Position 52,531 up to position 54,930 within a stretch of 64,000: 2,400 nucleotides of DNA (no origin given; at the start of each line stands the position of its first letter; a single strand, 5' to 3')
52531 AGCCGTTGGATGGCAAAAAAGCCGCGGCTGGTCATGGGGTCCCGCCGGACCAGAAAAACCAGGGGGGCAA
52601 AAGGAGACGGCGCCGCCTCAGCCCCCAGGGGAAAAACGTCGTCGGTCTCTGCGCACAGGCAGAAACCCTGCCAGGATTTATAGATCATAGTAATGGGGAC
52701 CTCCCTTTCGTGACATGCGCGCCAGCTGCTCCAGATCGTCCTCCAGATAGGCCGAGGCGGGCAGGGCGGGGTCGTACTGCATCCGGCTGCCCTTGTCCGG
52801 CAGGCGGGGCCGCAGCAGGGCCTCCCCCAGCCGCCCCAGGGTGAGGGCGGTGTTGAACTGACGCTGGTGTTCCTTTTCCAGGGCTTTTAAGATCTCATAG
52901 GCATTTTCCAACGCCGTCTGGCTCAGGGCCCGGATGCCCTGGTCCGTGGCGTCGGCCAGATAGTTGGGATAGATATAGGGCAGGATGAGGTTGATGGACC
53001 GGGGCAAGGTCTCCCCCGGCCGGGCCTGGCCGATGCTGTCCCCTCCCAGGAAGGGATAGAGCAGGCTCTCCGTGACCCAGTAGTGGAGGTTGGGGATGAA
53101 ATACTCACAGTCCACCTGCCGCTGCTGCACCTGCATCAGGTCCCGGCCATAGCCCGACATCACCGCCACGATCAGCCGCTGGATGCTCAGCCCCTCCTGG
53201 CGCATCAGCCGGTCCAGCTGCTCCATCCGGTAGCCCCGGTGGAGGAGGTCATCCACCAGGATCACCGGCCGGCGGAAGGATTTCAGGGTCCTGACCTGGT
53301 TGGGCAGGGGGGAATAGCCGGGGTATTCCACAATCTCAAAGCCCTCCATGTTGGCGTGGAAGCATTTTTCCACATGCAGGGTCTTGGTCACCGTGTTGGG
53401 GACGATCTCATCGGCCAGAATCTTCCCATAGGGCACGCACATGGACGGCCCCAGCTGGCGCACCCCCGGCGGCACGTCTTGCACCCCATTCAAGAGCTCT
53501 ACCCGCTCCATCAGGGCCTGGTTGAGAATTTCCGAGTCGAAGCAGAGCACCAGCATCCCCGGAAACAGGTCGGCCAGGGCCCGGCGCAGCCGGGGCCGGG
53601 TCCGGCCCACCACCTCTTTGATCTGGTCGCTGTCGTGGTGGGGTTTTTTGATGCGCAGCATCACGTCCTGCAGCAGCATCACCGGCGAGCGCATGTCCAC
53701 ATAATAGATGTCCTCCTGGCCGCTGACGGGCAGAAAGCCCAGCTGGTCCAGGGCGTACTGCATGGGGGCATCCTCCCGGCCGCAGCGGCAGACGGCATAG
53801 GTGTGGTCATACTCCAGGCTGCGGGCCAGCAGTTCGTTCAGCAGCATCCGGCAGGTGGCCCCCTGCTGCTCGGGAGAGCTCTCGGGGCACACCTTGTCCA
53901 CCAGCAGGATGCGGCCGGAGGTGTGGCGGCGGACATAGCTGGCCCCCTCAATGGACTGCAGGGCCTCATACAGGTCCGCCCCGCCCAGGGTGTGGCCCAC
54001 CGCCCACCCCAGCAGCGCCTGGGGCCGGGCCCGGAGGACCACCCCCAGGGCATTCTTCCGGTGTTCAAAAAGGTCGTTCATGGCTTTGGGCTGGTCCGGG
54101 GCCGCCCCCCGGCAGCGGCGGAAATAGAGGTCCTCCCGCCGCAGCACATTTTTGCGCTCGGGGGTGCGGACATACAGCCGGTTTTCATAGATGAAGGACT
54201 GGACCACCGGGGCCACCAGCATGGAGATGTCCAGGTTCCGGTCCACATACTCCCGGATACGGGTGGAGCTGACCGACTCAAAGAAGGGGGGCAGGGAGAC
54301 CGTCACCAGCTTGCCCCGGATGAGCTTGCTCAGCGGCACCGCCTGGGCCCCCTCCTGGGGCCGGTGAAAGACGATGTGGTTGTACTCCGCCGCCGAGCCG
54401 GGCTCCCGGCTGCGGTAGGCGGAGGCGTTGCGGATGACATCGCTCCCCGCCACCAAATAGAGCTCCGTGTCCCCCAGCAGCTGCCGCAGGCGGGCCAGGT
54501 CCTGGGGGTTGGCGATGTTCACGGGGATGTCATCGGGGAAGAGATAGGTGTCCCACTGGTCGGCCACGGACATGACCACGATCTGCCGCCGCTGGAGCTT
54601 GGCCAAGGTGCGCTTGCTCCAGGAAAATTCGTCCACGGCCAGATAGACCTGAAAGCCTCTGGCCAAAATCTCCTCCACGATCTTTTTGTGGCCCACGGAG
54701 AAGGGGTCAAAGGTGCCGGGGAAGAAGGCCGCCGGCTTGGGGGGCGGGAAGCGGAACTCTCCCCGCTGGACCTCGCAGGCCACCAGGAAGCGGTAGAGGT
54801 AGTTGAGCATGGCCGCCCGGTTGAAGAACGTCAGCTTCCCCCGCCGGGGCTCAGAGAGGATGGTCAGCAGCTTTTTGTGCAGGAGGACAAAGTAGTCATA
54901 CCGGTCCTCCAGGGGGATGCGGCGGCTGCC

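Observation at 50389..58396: Orphan operon built around a 1,565-aa HD / NadD-like nucleotidyltransferase / GNAT-like / PRTase-like fusion protein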

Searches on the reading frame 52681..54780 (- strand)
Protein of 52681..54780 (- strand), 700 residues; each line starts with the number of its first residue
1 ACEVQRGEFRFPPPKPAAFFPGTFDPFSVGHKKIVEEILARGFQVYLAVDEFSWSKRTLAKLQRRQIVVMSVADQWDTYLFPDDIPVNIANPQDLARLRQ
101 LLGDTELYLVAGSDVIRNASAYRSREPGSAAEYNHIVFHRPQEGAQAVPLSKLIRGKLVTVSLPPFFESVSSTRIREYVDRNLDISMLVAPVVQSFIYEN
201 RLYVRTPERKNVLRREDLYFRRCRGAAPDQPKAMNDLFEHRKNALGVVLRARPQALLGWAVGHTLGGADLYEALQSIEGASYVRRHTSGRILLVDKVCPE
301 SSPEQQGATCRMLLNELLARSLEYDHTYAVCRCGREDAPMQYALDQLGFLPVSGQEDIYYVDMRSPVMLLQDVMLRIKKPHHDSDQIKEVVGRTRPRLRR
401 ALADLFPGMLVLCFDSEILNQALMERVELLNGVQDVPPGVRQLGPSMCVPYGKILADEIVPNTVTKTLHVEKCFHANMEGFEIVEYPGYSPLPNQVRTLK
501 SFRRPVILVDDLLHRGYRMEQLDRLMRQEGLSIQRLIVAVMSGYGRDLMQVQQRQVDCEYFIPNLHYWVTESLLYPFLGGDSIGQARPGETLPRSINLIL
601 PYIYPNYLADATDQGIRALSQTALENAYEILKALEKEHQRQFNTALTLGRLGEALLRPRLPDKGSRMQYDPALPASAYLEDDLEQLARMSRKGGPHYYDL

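Call 28: search_solved_structures(query=A3, max_evalue=1, show_alignments=0)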
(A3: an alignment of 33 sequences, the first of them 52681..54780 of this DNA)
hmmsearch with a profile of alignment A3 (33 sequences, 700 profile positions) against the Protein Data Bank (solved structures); distinct sequences matched with E-value up to 1: 46.
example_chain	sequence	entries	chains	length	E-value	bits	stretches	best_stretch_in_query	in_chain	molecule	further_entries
4f3r_A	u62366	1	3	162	2.2e-05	26.4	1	13-37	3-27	Phosphopantetheine adenylyltransferase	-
5llt_A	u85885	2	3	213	5.7e-05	25.1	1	15-205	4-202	Nicotinate-nucleotide adenylyltransferase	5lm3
4nah_A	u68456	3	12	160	0.00012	24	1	15-78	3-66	Phosphopantetheine adenylyltransferase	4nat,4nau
3f3m_A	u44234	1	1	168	0.00013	23.9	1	15-78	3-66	Phosphopantetheine adenylyltransferase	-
3h05_A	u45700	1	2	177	0.00022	23.1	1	15-74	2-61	uncharacterized protein VPA0413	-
1kku_A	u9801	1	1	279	0.00026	22.9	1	107-213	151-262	NICOTINAMIDE MONONUCLEOTIDE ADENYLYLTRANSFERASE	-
1kqn_A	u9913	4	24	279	0.00055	21.8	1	107-213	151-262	NICOTINAMIDE MONONUCLEOTIDE ADENYLYL TRANSFERASE | Nicotinamide/nicotinic acid mononucleotide adenylyltransferase 1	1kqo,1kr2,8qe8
2h29_A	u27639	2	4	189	0.00059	21.7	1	95-205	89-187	Probable nicotinate-nucleotide adenylyltransferase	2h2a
1gzu_A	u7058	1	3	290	0.00059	21.7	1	107-213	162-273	NICOTINAMIDE MONONUCLEOTIDE ADENYLYL TRANSFERASE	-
5jbn_A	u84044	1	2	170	0.0017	20.2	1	13-62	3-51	Phosphopantetheine adenylyltransferase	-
1b6t_A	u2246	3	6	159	0.0033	19.2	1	15-62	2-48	PROTEIN (PHOSPHOPANTETHEINE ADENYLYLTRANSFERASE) | PHOSPHOPANTETHEINE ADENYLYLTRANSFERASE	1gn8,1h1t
6cck_A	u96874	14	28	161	0.0034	19.2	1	15-62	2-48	Phosphopantetheine adenylyltransferase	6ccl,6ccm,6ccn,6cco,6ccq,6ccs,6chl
6b7a_A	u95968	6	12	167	0.0036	19.1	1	15-62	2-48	Phosphopantetheine adenylyltransferase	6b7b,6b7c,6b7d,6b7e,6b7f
1qjc_A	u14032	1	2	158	0.0045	18.8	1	16-62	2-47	PHOSPHOPANTETHEINE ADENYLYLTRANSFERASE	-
5ts2_A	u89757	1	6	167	0.0046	18.8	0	17-49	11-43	Phosphopantetheine adenylyltransferase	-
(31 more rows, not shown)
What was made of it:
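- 54160..54750 (-): NadD/PPAT-like (HIGH-type) nucleotidyltransferase domain (aa 876-1072); motifs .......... and SSTRIRE. Call 28: PDB profile hits.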

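Call 41: predict_structure(alignment_id=A4)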
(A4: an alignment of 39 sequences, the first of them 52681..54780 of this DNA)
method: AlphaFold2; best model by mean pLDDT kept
length: 700 residues; sequences in the alignment: 39
mean_pLDDT: 89.0   pTM: 0.88
mean pLDDT of the five models: 89.0, 87.5, 87.4, 87.3, 86.9
residues with pLDDT >= 90: 445; 70-90: 214; 50-70: 30; < 50: 11
segments of 3 or more residues with pLDDT < 50: 1-3, 693-700
pLDDT, mean of each block of 10 residues (from residue 1): 53 88 70 90 92 82 90 89 89 93 93 83 87 89 65 89 83 84 87 88 82 88 93 95 95 92 92 90 89 97 95 98 96 94 97 92 96 93 95 97 95 95 94 87 92 88 93 88 92 95 94 89 94 95 94 94 94 94 79 88 77 91 98 97 93 92 81 95 88 43
secondary structure, 60 per line:
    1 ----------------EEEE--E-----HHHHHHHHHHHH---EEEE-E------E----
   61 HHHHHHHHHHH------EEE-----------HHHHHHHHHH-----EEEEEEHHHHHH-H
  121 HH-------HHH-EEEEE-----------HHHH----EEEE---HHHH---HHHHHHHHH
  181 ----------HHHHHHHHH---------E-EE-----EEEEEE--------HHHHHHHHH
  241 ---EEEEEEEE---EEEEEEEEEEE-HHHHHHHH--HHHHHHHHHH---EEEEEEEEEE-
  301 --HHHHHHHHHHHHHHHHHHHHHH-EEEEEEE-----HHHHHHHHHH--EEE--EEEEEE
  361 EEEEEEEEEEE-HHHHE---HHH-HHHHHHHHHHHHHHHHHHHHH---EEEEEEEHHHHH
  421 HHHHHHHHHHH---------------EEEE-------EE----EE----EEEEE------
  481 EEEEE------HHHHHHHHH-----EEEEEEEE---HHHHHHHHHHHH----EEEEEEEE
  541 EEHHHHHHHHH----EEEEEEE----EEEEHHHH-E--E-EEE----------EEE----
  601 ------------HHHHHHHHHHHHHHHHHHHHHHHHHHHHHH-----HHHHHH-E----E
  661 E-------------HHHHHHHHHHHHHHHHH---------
elements in order (helices of 4 or more, strands of 3 or more residues): E17-20 H29-40 E44-47 H61-71 E78-80 H92-101 E107-112 H113-118 E134-138 H150-153 E158-161 H165-168 H172-180 H191-199 E218-223 H232-240 E244-251 E255-265 H267-274 H277-286 E290-299 H303-324 E326-332 H338-347 E350-352 E355-371 H373-376 H385-405 E409-415 H416-431 E447-450 E470-474 E481-485 H492-500 E506-513 H517-528 E533-542 H543-551 E556-562 E567-570 H571-574 E581-583 E594-596 H613-642 H648-653 H675-691
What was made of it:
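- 53656..54129 (-): GNAT-fold domain (aa ~1083-1240) without the Q/R-x-x-G-x-G/A acyl-CoA loop; the least conserved module. Call 41: secondary-structure order.
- On GNAT acyltransferases: Call 41: order of secondary-structure elements.
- The confident rigid model of the NTase-GNAT-PRT half (pTM 0.88, call 41) suggests one functional unit.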

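Call 45: fold_search(model_id=the predicted structure, library=pdb)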
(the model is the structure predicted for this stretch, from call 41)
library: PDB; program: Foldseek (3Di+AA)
matches with E <= 10: 1645; with E <= 0.001: 121
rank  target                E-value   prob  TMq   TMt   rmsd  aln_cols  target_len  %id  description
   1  6buv_B                1.3e-08  1.00  0.24  0.79   3.3       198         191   25  Structure of Mycobacterium tuberculosis NadD in complex with inhibitor [(1~{R},2~{R},5~{S})-5-methyl-2-propan-2-yl-cyc (released 2018-12-12)
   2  2qtm_A                3.2e-08  1.00  0.21  0.69   4.0       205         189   18  Crystal Structure of Nicotinate Mononucleotide Adenylyltransferase (released 2008-07-15)
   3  3mla_A                4.2e-08  1.00  0.22  0.73   4.1       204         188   20  BaNadD in complex with inhibitor 1_02 (released 2010-07-28)
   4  4ymi_B                4.5e-08  1.00  0.23  0.75   3.5       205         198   22  Crystal structure of probable nicotinate-nucleotide adenylyltransferase from Mycobacterium abcessus in complex with NA (released 2016-03-09)
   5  3e27_D                4.5e-08  1.00  0.22  0.75   3.6       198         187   19  Nicotinic acid mononucleotide (NaMN) adenylyltransferase from Bacillus anthracis: product complex (released 2008-09-09)
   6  3mla_B                5.3e-08  1.00  0.21  0.72   4.1       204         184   18  BaNadD in complex with inhibitor 1_02 (released 2010-07-28)
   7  4s1o_A                5.6e-08  1.00  0.21  0.77   3.7       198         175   22  Structure of Mycobacterium tuberculosis NadD in complex with NADP (released 2016-01-20)
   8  5das_A                5.6e-08  1.00  0.24  0.76   3.3       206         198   24  Structure of Mycobacterium tuberculosis NadD in complex with NADP, P21212, form 2 (released 2016-08-24)
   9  3e27_A                6.3e-08  1.00  0.23  0.76   3.5       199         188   19  Nicotinic acid mononucleotide (NaMN) adenylyltransferase from Bacillus anthracis: product complex (released 2008-09-09)
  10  5deo_A                6.6e-08  1.00  0.23  0.75   3.7       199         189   22  Mycobacterium abscessus NadD in complex with nicotinic acid adenine dinucleotide (released 2016-08-24)
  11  5vir_B                7.0e-08  1.00  0.23  0.75   3.5       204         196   22  Crystal structure of probable nicotinate-nucleotide adenylyltransferase from Mycobacterium abscessus in complex with N (released 2017-04-26)
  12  5das_C                7.0e-08  1.00  0.21  0.75   3.9       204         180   22  Structure of Mycobacterium tuberculosis NadD in complex with NADP, P21212, form 2 (released 2016-08-24)
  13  5db4_B                7.4e-08  1.00  0.21  0.77   4.0       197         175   21  Mycobacterium abscessus NadD in complex with Mg-ATP, space group I41 (released 2016-08-24)
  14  4x0e_A                8.8e-08  1.00  0.24  0.77   3.3       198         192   24  Structure of M. tuberculosis nicotinate mono nucleotide adenylyltransferase (released 2015-01-28)
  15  8aii                  9.3e-08  1.00  0.22  0.75   3.7       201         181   19  High Resolution Crystal Structure of Enterococcus faecium Nicotinate Nucleotide Adenylyltransferase Complexed with Adeni (released 2023-08-16)
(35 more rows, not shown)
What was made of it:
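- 54160..54750 (-): Call 45: Foldseek to M. tuberculosis NadD, E 1.3e-8, TM 0.79.
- On NadD / cytidylyltransferase-like superfamily (PF01467): Call 45: Foldseek to NadD, E 1.3e-8, TM 0.79.
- Checked: Residues 882-1070 match NadD structures (E 1e-8, TM 0.79, call 45).
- The best structural matches are NadD enzymes (call 45).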

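Call 86: fold_search(model_id=the predicted structure, library=viral)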
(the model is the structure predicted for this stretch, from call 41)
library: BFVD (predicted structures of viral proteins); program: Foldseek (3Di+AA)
matches with E <= 10: 716; with E <= 0.001: 12
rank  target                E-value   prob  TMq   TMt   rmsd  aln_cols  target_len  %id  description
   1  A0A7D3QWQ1            2.5e-06  1.00  0.22  0.55   4.3       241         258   14  Nicotinamide/nicotinate mononucleotide adenylyltransferase [Fadolivirus FV1/VV64]
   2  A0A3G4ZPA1            2.9e-06  1.00  0.20  0.62   4.3       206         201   20  Nicotinate (Nicotinamide) nucleotide adenylyltransferase [Terrestrivirus sp.]
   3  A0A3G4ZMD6            1.2e-05  1.00  0.22  0.32  14.5       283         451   14  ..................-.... domain-containing protein [Terrestrivirus sp.]
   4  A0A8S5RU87            1.7e-04  1.00  0.17  0.50   6.0       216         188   15  Citrate lyase ligase [Ackermannviridae sp.]
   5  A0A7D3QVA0            2.6e-04  1.00  0.14  0.41  18.4       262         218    8  Acyl-CoA N-acyltransferase [Fadolivirus FV1/VV64]
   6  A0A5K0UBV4            3.8e-04  0.94  0.14  0.16  15.4       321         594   11  Phosphoribosyltransferase domain-containing protein [Yasminevirus sp. GU-2018]
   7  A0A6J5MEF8            4.5e-04  1.00  0.15  0.42   8.0       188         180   12  Hpt Hypoxanthine-guanine phosphoribosyltransferase [uncultured Caudovirales phage]
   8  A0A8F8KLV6            6.4e-04  1.00  0.17  0.32  10.2       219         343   12  Nicotinic acid mononucleotide adenylyltransferase [Clandestinovirus]
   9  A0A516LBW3            6.7e-04  1.00  0.17  0.17   5.6       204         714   15  (no name in the UniProt tables at hand)
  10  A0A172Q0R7            6.7e-04  1.00  0.20  0.56   7.0       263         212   11  Uncharacterized protein [Acinetobacter phage vB_AbaM_ME3]
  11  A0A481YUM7            8.5e-04  0.66  0.13  0.21  26.5       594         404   11  Uridine 5'-monophosphate synthase [Marseillevirus LCMAC103]
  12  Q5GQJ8                9.0e-04  1.00  0.19  0.32   8.0       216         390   15  Cytitidyltransferase [Synechococcus phage S-PM2]
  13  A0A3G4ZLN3            1.1e-03  1.00  0.14  0.49  22.9       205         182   11  N-acyltransferase [Terrestrivirus sp.]
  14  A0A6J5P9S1            1.1e-03  1.00  0.13  0.49   3.4       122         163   12  Uncharacterized protein [uncultured Caudovirales phage]
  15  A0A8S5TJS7            1.3e-03  0.72  0.11  0.16  19.9       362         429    9  ATPase AAA-type core domain-containing protein [Siphoviridae sp. ctwQT14]
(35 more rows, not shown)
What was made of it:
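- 53656..54129 (-): Call 86: Foldseek hits to GNAT acyltransferases, E 2.6e-4 and weaker (many hits).
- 52681..53628 (-): Type-I (purine-type) PRTase-fold domain plus helical tail (aa ~1250-1565). PRPP-loop-like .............. The most conserved module, and the one shared with HD-less paralogs. Call 86: Foldseek to PRT-domain protein, Hpt, OPRT, APRT, PRPP synthetase.
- On GNAT acyltransferases: Call 86: Foldseek matches to many viral GNAT proteins, E 2.6e-4 to 1e-2, target TM up to 0.63.
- On Type-I phosphoribosyltransferases (PF00156): Call 86: Foldseek to PRT-domain protein 3.8e-4, Hpt 4.5e-4, OPRT, APRT and PRPP synthetase.
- Closest known: Citrate lyase ligase CitC. Same: A phage 'citrate lyase ligase' is among the structural matches to the transferase domain (call 86).
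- Checked: The C-terminal part matches GNAT acyltransferases and type-I PRTases (call 86).
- Tried and rejected: Re-running the C-half against the viral library got around this (call 86).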
